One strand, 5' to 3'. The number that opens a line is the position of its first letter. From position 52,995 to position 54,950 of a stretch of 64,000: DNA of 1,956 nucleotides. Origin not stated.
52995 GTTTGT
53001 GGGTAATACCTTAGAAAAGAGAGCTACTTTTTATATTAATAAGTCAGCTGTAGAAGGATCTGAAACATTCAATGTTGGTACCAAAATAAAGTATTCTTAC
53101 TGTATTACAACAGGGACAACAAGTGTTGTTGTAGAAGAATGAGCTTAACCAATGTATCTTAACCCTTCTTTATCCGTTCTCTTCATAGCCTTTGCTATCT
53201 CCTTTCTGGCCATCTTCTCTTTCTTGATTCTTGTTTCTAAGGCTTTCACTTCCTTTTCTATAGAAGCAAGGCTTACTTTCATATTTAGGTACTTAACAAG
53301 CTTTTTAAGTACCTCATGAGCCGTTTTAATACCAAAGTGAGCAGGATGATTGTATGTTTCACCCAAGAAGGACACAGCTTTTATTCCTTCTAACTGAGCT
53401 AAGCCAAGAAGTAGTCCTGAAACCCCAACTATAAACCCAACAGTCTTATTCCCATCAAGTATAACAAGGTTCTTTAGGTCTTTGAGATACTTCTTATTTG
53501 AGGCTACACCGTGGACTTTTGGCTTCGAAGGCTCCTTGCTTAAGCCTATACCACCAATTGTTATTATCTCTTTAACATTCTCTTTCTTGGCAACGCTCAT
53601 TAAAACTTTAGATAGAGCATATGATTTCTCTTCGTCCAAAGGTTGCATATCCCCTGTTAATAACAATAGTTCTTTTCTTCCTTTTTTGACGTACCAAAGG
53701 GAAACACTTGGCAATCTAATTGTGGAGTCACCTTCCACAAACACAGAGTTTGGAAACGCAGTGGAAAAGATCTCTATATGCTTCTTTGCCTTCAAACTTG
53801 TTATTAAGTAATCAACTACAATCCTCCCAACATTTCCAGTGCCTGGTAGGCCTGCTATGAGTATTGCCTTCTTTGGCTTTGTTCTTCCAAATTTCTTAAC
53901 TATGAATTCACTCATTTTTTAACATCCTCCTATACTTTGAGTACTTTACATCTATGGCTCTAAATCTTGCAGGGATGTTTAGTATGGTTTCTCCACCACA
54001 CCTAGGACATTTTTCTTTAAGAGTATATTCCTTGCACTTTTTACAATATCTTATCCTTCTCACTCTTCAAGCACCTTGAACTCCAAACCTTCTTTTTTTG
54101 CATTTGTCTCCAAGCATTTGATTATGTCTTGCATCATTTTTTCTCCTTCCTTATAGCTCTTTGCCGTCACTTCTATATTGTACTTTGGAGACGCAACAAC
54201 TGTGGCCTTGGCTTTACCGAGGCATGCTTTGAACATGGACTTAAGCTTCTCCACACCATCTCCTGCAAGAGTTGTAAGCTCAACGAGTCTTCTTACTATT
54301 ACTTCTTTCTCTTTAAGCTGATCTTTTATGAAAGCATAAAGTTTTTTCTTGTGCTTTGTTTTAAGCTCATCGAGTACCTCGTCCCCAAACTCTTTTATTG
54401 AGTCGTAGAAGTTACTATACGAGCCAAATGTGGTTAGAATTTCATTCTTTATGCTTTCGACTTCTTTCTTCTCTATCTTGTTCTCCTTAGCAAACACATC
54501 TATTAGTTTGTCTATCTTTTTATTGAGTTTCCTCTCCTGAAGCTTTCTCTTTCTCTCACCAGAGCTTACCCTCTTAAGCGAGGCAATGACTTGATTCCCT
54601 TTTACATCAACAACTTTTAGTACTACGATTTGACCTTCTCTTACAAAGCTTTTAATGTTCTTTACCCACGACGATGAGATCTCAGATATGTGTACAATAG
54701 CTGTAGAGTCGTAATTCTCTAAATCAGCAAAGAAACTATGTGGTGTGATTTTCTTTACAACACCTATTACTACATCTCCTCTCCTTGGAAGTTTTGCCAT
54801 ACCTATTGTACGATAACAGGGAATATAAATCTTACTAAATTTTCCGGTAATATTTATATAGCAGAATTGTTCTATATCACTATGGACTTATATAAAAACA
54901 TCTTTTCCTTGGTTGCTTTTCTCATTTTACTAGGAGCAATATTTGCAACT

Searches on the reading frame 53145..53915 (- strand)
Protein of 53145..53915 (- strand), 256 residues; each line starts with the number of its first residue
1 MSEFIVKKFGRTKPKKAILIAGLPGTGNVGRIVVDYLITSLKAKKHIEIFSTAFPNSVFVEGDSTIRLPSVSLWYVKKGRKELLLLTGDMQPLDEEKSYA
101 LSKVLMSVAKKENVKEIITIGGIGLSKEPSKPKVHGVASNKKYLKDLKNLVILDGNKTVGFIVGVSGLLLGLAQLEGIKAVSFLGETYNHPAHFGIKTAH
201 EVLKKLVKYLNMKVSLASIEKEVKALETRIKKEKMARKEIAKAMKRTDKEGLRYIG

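Call 15: search_protein_families(library=pfam, proteins=[window:53145-53915:-], max_evalue=0.01)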
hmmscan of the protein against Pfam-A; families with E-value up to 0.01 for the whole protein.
window:53145-53915:- (256 aa): 1 family
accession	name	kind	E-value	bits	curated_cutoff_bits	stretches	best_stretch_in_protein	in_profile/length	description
PF09754.15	PAC2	-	9.1e-38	130.7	25.8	1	19-232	1-213/215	PAC2 family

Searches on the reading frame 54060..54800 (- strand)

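Call 15: search_protein_families(library=pfam, proteins=[window:54060-54800:-], max_evalue=0.01)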
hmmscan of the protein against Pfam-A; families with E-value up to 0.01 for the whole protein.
window:54060-54800:- (246 aa): 3 families
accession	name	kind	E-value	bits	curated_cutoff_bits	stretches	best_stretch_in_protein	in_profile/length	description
PF07541.17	EIF_2_alpha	-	1.1e-12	48.4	22.8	1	115-216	3-114/114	Eukaryotic translation initiation factor 2 alpha subunit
PF00575.29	S1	-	2.3e-09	37.9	22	1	5-67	2-63/74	S1 RNA binding domain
PF21262.3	RRP40_S1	-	0.0033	17.8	27.1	0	5-67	3-63/83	Exosome complex component RRP40, S1 domain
